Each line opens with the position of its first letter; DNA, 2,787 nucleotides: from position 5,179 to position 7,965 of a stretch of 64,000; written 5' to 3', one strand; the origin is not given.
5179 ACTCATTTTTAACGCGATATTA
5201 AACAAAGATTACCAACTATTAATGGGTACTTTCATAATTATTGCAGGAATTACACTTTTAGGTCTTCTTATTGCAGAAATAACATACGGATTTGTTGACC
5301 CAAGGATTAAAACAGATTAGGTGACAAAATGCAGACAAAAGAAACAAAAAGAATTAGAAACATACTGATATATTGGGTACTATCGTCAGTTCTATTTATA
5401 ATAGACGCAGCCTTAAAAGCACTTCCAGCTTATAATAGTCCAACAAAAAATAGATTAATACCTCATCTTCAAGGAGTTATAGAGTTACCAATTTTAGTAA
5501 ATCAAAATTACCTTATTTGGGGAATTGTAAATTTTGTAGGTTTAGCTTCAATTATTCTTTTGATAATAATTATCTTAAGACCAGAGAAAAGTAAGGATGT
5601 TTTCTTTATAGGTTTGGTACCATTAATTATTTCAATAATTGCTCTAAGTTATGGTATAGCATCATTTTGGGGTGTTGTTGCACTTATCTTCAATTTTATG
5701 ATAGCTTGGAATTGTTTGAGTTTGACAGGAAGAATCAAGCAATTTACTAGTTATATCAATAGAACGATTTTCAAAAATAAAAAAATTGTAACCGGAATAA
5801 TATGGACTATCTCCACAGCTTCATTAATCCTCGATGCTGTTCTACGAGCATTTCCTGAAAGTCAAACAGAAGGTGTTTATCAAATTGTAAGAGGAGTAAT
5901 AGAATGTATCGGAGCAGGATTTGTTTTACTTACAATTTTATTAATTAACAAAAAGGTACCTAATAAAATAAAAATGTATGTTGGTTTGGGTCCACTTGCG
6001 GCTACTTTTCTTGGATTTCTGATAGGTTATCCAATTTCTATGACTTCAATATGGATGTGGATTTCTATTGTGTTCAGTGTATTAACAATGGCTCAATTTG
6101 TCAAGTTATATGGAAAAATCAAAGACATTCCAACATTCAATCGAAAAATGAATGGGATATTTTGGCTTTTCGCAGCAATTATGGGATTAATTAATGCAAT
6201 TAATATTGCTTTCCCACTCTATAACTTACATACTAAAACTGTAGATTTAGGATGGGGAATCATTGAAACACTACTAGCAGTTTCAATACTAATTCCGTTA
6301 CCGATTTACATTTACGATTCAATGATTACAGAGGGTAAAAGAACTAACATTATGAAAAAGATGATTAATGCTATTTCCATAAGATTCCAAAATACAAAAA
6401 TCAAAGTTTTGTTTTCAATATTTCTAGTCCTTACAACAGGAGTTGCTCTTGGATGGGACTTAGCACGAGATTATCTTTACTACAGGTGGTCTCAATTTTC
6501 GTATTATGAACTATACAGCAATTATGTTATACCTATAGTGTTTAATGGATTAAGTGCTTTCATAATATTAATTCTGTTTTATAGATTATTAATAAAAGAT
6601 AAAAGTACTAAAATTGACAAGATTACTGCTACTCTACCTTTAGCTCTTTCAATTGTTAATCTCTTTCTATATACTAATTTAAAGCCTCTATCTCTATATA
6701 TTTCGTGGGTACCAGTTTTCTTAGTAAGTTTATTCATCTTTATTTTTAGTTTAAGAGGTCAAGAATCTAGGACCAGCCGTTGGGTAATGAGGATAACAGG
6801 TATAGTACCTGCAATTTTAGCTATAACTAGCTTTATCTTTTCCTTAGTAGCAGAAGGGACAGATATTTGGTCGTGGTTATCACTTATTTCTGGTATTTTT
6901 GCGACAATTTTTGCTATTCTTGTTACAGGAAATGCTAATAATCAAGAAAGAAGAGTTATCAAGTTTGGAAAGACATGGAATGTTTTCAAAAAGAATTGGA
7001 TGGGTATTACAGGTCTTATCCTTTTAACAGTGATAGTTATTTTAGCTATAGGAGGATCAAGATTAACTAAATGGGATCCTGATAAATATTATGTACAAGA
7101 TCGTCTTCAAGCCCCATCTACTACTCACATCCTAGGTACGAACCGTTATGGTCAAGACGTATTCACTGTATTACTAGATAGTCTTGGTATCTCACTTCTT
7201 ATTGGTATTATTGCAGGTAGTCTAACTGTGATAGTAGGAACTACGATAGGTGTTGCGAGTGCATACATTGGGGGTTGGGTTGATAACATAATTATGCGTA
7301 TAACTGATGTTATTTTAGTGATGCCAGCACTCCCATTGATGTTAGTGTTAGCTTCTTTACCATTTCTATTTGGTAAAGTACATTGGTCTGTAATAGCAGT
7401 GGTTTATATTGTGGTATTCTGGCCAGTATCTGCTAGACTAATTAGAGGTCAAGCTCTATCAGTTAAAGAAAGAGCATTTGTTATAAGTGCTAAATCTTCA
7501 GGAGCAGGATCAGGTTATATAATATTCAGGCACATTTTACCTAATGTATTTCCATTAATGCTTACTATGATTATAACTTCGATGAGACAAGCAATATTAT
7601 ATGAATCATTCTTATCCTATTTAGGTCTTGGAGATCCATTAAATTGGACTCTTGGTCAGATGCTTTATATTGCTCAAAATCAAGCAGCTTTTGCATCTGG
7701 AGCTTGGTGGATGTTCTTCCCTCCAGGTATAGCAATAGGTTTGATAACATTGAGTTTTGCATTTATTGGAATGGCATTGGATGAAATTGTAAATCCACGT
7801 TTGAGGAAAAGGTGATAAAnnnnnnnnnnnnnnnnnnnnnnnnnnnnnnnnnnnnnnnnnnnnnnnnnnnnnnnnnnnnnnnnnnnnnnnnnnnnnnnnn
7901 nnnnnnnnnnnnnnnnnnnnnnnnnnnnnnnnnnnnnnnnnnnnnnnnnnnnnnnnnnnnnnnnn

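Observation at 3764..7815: Both Opp/Dpp-type permeases carry large N-terminal polytopic extensions built from a shared repeated module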

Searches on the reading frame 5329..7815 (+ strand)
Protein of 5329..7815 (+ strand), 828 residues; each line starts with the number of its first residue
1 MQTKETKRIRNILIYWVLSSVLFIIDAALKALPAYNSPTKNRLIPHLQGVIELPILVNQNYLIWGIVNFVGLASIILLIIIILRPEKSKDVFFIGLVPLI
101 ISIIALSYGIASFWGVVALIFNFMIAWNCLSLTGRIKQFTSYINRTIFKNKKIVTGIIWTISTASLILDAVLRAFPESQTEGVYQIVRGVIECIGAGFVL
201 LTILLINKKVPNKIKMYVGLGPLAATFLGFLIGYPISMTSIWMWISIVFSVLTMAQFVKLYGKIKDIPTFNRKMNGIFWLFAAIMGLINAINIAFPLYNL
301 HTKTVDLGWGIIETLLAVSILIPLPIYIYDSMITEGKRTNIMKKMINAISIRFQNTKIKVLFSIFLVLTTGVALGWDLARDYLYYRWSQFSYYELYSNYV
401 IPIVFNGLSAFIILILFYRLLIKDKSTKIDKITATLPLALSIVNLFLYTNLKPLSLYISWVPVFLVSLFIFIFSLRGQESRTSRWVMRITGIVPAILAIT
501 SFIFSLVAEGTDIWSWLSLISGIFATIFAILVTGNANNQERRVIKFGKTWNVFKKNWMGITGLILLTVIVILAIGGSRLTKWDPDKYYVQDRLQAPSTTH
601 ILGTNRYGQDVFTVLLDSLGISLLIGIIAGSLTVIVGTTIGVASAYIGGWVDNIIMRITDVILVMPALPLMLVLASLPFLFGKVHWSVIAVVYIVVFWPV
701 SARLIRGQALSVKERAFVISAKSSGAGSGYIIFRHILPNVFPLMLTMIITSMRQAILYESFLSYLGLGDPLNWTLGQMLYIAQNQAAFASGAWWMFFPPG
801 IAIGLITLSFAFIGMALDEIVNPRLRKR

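Call 3: search_protein_families(library=pfam, proteins=[window:5329-7815:+], max_evalue=0.01)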
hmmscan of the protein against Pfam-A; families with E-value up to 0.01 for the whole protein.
window:5329-7815:+ (828 aa): 2 families
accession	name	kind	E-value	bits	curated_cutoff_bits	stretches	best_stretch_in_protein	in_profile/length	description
PF00528.27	BPD_transp_1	-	2.8e-24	86.3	26.4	1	637-827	1-184/184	Binding-protein-dependent transport system inner membrane component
PF12911.12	OppC_N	-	7.2e-08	32.6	23.9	1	548-596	5-53/53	N-terminal TM domain of oligopeptide transport permease C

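Call 4: search_protein_families(library=ncbifam, proteins=[window:5329-7815:+], max_evalue=0.01)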
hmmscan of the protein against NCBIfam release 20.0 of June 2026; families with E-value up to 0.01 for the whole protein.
window:5329-7815:+ (828 aa): 14 families
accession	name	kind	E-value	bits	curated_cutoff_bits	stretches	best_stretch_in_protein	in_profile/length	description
NF045476.1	Opp4C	equivalog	5.2e-65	219.5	350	1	549-824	6-278/278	oligopeptide ABC transporter permease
TIGR02790.1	nickel_nikC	equivalog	3.7e-45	154.5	358.45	1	561-820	3-256/258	nickel ABC transporter permease subunit NikC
NF045474.1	Opp2C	equivalog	6.1e-45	153.7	300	1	583-819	3-233/236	nickel transporter permease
NF045473.1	Opp1C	equivalog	2.1e-42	145.4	350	1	554-825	2-267/267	nickel/cobalt ABC transporter permease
NF007376.0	PRK09881.1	equivalog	1.3e-41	142.6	434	1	539-826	13-294/298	D,D-dipeptide ABC transporter permease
NF011662.0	PRK15082.1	equivalog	1.3e-40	139.7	484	1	543-827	23-302/303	glutathione ABC transporter permease GsiD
NF045475.1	Opp3C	equivalog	1.5e-38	132.8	450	1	598-826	106-328/328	oligopeptide ABC transporter permease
NF007738.0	PRK10417.1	equivalog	2.3e-38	132.3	335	1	554-826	6-272/277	nickel ABC transporter permease subunit NikC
NF008160.0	PRK10913.1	equivalog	1.2e-37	130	483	1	543-826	16-299/300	dipeptide ABC transporter permease DppC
NF011935.0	PRK15406.1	equivalog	1.6e-34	120.1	433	1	554-824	34-300/302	oligopeptide ABC transporter permease OppC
NF047573.1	opine_perm_CntC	exception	1.4e-32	113.1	440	1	555-825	7-271/271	staphylopine uptake ABC transporter permease subunit CntC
NF043080.1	MMSYN1_0166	equivalog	2.6e-30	105.4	370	1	551-825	32-305/307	oligopeptide ABC transporter permease OppC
NF011691.0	PRK15111.1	equivalog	5.8e-17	62.2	379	1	543-817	13-287/296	putrescine export ABC transporter permease SapC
NF011596.0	PRK15021.1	subfamily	5.1e-15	55.4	439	1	595-823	116-337/341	microcin C ABC transporter permease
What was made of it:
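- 6973..7812 (+): OppC canonical core (aa 549-828). Pfam PF12911 + PF00528; NCBIfam Opp4C aligns over aa 549-824 (calls 3, 4)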

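Call 9: find_encoding_contigs(protein=window:5329-7815:+, flank=10000, max_places=6)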
Protein window:5329-7815:+ (828 aa): 5 contigs read that carry it; 2 places shown.
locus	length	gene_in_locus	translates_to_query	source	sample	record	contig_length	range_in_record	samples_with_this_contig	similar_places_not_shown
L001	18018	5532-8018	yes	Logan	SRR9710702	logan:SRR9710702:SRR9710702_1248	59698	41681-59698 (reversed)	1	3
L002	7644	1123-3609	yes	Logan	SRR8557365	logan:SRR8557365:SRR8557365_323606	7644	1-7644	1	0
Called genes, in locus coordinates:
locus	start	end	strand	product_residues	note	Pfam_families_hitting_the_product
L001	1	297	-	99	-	?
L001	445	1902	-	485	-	PF00144:Beta-lactamase, PF13969:Pab87_oct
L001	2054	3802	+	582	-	PF00496:SBP_bac_5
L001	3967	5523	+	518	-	PF19300:BPD_transp_1_N (weak), PF00528:BPD_transp_1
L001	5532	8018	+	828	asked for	PF12911:OppC_N, PF00528:BPD_transp_1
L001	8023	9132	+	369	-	PF00005:ABC_tran, PF08352:oligo_HPY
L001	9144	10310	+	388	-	PF00005:ABC_tran, PF08352:oligo_HPY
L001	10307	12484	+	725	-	PF00515:TPR_1 (faint), PF07719:TPR_2 (faint), PF13176:TPR_7 (faint), PF13181:TPR_8 (faint), PF17874:TPR_MalT (weak), PF13374:TPR_10 (faint), PF13424:TPR_12, PF01022:HTH_5 (weak)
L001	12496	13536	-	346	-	PF02811:PHP (weak)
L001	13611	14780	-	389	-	PF00082:Peptidase_S8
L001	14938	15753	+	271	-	PF06508:QueC (faint)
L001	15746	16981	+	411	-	PF01969:Ni_insertion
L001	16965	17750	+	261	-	PF00731:AIRC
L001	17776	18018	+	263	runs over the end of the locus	PF00106:adh_short, PF01370:Epimerase (weak), PF08659:KR, PF13561:adh_short_C2, PF23441:SDR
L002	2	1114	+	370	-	?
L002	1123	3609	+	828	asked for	PF12911:OppC_N, PF00528:BPD_transp_1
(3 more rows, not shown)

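Call 17: find_related_loci(query=A1, collection=genome_contigs, flank=6000)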
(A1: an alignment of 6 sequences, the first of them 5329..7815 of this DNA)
Query A1 (828 aa) in genome_contigs; peptide patterns used: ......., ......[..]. (x = any residue, [..] = any of these).
65 stretches matched a pattern; 8 encode a relative of the query (tblastn E <= 1e-3); 6 distinct loci.
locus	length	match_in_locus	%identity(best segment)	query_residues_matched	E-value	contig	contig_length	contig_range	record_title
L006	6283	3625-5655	82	1-828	7e-178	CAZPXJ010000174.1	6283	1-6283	MAG TPA_asm: uncultured archaeon isolate SRP214966_co2_105 genome assembly, contig: NODE_24180_length_6283_cov_4.517662,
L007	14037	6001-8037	81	1-828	2e-173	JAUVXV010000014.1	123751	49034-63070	MAG: Candidatus Heimdallarchaeota archaeon isolate CSMAG_1225 CSMAG_1225_k141_1150667_length_123751_cov_15.9947, whole g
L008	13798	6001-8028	80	1-828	1e-176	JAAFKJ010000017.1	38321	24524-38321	MAG: Candidatus Heimdallarchaeota archaeon isolate C4.bin.22 k83_121681, whole genome shotgun sequence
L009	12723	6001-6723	34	601-828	7e-34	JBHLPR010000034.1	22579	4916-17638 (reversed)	MAG: Promethearchaeota archaeon isolate H2S.129 H2S.129@1328, whole genome shotgun sequence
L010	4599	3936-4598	36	601-808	1e-32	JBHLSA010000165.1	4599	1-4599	MAG: Candidatus Thorarchaeota archaeon isolate TM2M.154 TM2M.154@58667, whole genome shotgun sequence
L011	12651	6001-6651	28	597-813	2e-12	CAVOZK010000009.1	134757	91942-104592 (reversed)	MAG: uncultured Alphaproteobacteria bacterium isolate MFD09779.bin.3.474 genome assembly, contig: contig_27049, whole ge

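Call 40: predict_structure(alignment_id=A1)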
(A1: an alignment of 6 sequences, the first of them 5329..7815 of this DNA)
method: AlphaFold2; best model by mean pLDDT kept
length: 828 residues; sequences in the alignment: 6
mean_pLDDT: 39.0   pTM: 0.28
mean pLDDT of the five models: 39.0, 38.8, 37.3, 37.1, 34.4
residues with pLDDT >= 90: 0; 70-90: 0; 50-70: 105; < 50: 723
segments of 3 or more residues with pLDDT < 50: 1-276, 280-310, 316-355, 383-390, 447-459, 475-492, 505-522, 531-828
pLDDT, mean of each block of 10 residues (from residue 1): 31 36 35 32 29 29 37 38 39 40 37 39 43 40 31 31 31 28 35 38 41 45 40 31 35 36 42 50 48 37 40 50 44 38 40 48 54 53 48 51 58 61 52 54 51 44 56 46 43 50 47 45 50 41 33 29 31 29 28 26 27 30 31 29 31 33 29 33 33 35 37 40 37 39 39 36 36 38 37 32 39 39 33
secondary structure, 60 per line:
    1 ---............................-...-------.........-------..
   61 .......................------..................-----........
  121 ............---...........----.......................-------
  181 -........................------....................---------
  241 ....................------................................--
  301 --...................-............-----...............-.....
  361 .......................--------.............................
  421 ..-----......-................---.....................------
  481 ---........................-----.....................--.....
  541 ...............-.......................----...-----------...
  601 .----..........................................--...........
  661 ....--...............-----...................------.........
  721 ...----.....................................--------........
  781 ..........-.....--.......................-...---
elements in order (helices of 4 or more, strands of 3 or more residues): H4-31 H43-51 H59-83 H90-107 H113-132 H136-146 H151-173 H182-205 H212-231 H241-260 H267-298 H303-321 H323-334 H340-354 H356-383 H392-422 H428-433 H435-450 H454-474 H484-507 H513-533 H536-555 H557-579 H598-601 H606-647 H650-664 H667-681 H687-705 H712-723 H728-764 H773-790 H792-796 H799-821
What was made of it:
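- The full-length AF2 model was unusable (pLDDT 39; call 40), so the packing of the modules against the core or against each other is unknown.
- Tried and rejected: AF2 of full-length OppC with 6 sequences (call 40). pLDDT was 39, even for the core, so the model was not used.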
